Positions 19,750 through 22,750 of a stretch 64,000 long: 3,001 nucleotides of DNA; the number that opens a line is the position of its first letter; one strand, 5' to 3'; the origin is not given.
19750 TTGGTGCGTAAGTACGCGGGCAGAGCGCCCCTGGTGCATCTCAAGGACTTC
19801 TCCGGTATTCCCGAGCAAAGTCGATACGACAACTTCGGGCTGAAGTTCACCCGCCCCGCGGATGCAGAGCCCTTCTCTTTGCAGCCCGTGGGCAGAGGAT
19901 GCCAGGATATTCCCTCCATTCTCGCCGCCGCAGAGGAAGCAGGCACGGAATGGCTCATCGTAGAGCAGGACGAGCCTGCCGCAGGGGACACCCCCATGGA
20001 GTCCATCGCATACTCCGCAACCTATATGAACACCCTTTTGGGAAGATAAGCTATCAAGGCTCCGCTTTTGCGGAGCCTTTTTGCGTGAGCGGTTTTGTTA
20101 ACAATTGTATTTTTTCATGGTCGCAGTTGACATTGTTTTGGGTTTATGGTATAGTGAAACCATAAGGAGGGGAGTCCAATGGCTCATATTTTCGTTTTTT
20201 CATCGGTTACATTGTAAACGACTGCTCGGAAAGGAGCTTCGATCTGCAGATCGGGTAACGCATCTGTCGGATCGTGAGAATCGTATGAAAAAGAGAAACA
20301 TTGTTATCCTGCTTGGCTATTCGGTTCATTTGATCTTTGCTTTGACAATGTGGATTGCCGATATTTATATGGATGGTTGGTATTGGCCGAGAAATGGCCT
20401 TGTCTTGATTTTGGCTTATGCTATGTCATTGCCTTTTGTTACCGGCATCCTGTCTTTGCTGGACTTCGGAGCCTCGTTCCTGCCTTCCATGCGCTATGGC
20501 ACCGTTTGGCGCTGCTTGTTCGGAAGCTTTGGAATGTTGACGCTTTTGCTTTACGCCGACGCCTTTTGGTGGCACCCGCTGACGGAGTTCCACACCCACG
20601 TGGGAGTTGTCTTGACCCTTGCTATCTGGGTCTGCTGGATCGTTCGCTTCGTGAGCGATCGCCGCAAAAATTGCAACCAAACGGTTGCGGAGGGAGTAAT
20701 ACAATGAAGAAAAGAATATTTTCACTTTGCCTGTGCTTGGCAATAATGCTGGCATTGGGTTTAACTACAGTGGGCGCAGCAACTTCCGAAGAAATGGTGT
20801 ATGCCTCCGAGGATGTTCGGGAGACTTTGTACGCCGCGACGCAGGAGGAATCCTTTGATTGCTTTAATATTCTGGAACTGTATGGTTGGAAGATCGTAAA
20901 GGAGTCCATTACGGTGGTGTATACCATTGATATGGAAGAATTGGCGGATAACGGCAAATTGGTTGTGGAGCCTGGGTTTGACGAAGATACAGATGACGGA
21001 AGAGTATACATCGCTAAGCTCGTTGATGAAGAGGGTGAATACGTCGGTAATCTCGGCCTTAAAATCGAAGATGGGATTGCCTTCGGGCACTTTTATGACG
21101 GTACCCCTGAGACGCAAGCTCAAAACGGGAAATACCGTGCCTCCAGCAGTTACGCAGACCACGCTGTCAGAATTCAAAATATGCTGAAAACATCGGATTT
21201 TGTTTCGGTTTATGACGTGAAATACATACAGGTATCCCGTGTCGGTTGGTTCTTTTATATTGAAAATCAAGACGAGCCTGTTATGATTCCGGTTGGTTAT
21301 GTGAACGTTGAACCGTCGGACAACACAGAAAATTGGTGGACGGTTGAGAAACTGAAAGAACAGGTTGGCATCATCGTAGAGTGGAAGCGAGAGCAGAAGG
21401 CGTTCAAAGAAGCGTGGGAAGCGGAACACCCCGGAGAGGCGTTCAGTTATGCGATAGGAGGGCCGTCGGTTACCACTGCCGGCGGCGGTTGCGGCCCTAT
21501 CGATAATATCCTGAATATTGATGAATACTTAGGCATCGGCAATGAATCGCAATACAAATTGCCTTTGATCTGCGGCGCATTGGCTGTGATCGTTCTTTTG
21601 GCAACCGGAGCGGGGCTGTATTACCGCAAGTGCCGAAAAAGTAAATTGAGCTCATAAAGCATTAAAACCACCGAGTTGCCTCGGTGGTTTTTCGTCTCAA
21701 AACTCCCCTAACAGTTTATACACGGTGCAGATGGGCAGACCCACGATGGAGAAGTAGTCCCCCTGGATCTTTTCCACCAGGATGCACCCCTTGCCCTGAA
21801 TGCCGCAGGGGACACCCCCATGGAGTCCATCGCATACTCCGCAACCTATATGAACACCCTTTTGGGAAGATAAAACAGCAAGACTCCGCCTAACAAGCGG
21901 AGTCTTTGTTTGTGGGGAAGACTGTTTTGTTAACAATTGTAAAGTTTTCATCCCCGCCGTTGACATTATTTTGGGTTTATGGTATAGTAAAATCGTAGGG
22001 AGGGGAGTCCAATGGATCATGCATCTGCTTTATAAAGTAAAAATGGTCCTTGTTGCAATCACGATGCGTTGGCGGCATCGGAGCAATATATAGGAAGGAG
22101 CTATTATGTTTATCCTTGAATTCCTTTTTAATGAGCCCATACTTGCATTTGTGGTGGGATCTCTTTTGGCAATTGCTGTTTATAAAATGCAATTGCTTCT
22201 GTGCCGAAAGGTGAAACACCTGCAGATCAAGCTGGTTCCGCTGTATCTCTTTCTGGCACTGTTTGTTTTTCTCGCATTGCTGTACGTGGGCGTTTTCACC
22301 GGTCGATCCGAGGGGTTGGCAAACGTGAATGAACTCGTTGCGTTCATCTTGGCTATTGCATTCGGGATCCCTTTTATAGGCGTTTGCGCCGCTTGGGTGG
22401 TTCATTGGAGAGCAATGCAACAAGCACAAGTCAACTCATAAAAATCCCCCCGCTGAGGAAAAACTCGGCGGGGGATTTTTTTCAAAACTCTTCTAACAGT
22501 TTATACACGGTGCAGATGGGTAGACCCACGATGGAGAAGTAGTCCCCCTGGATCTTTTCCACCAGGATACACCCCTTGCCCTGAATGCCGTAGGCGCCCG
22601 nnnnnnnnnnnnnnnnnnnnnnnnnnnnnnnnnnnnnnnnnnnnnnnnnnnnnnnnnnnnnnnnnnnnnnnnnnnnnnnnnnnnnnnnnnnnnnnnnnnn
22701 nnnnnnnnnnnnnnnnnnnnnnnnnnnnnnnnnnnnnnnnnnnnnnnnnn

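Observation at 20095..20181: A conserved palindrome + consensus promoter + SD + ATG module drives unrelated cargo in both cassettes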

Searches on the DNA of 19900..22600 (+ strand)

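Call 10: search_rna_families(source=window, start=19900, end=22600, threshold=evalue, max_evalue=10)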
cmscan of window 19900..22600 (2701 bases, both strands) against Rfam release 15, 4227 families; matches with E-value up to 10: 15.
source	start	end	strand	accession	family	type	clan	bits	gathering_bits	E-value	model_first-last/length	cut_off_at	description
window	22431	22482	+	RF02399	NsiR1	Gene; sRNA;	-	27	39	0.015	1-60/60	no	Nitrogen stress-induced RNA 1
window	22392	22481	+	RF01470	rli38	Gene; sRNA;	-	21.9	49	5.9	1-150/150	no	Listeria sRNA rli38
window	22439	22498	-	RF02399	NsiR1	Gene; sRNA;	-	20.4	39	0.66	1-60/60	no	Nitrogen stress-induced RNA 1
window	20029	20116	+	RF01770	rimP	Cis-reg; leader;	-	19.7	47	5.4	1-102/102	no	Gammaprotebacteria rimP leader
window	21664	21691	-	RF02351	psRNA14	Gene; sRNA;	-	19.6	60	5.5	10-37/84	no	Proteobacteria sRNA psRNA14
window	20074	20140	-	RF02086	Yar_2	Gene; lncRNA;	-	19.2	50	0.48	1-74/74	no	Yellow-achaete intergenic RNA conserved region 2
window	21880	21906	+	RF02083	OrzO-P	Gene; antitoxin;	-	19.1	60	7.5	48-74/76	no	OrzO-P RNA antitoxin family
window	21880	21943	-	RF01393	isrJ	Gene; sRNA;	-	18.5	37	3.1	1-75/75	no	isrJ Hfq binding RNA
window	22160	22214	+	RF00668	mir-302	Gene; miRNA;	CL00096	18.1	55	5.7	1-68/68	no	mir-302 microRNA precursor family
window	20055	20079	+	RF00195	RsmY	Gene; sRNA;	CL00106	18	57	0.18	97-121/121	no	RsmY RNA family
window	21563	21646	+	RF03606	mir-2071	Gene; miRNA;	-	17.9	100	1.5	1-74/74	no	mir-2071 microRNA precursor family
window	22339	22482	+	RF02431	SpF22_sRNA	Gene; sRNA;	-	16.3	55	6.6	1-140/140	no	Streptococcus sRNA SpF22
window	20782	20806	-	RF01716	PhotoRC-I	Cis-reg;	-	15.1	45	1.3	1-44/44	no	PhotoRC-I RNA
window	19938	20032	+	RF02216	ZNFX1-AS1_2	Gene; lncRNA;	-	14.8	45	1.9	1-93/93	no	ZNFX1 antisense RNA 1 conserved region 2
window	22383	22449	-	RF02186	ST7-OT3_4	Gene; lncRNA;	-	12.9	80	6.6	1-73/73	no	ST7 overlapping transcript 3 conserved region 4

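Call 47: search_dna_similar(query=window:20050-22480:+, collection=plasmids, mode=distant, max_rows=10)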
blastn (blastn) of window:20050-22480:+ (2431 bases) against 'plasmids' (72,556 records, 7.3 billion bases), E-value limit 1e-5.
No match.

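Call 48: search_dna_similar(query=window:20050-22480:+, collection=phages, mode=distant, max_rows=10)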
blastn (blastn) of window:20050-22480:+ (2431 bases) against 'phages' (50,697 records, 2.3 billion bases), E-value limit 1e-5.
No match.
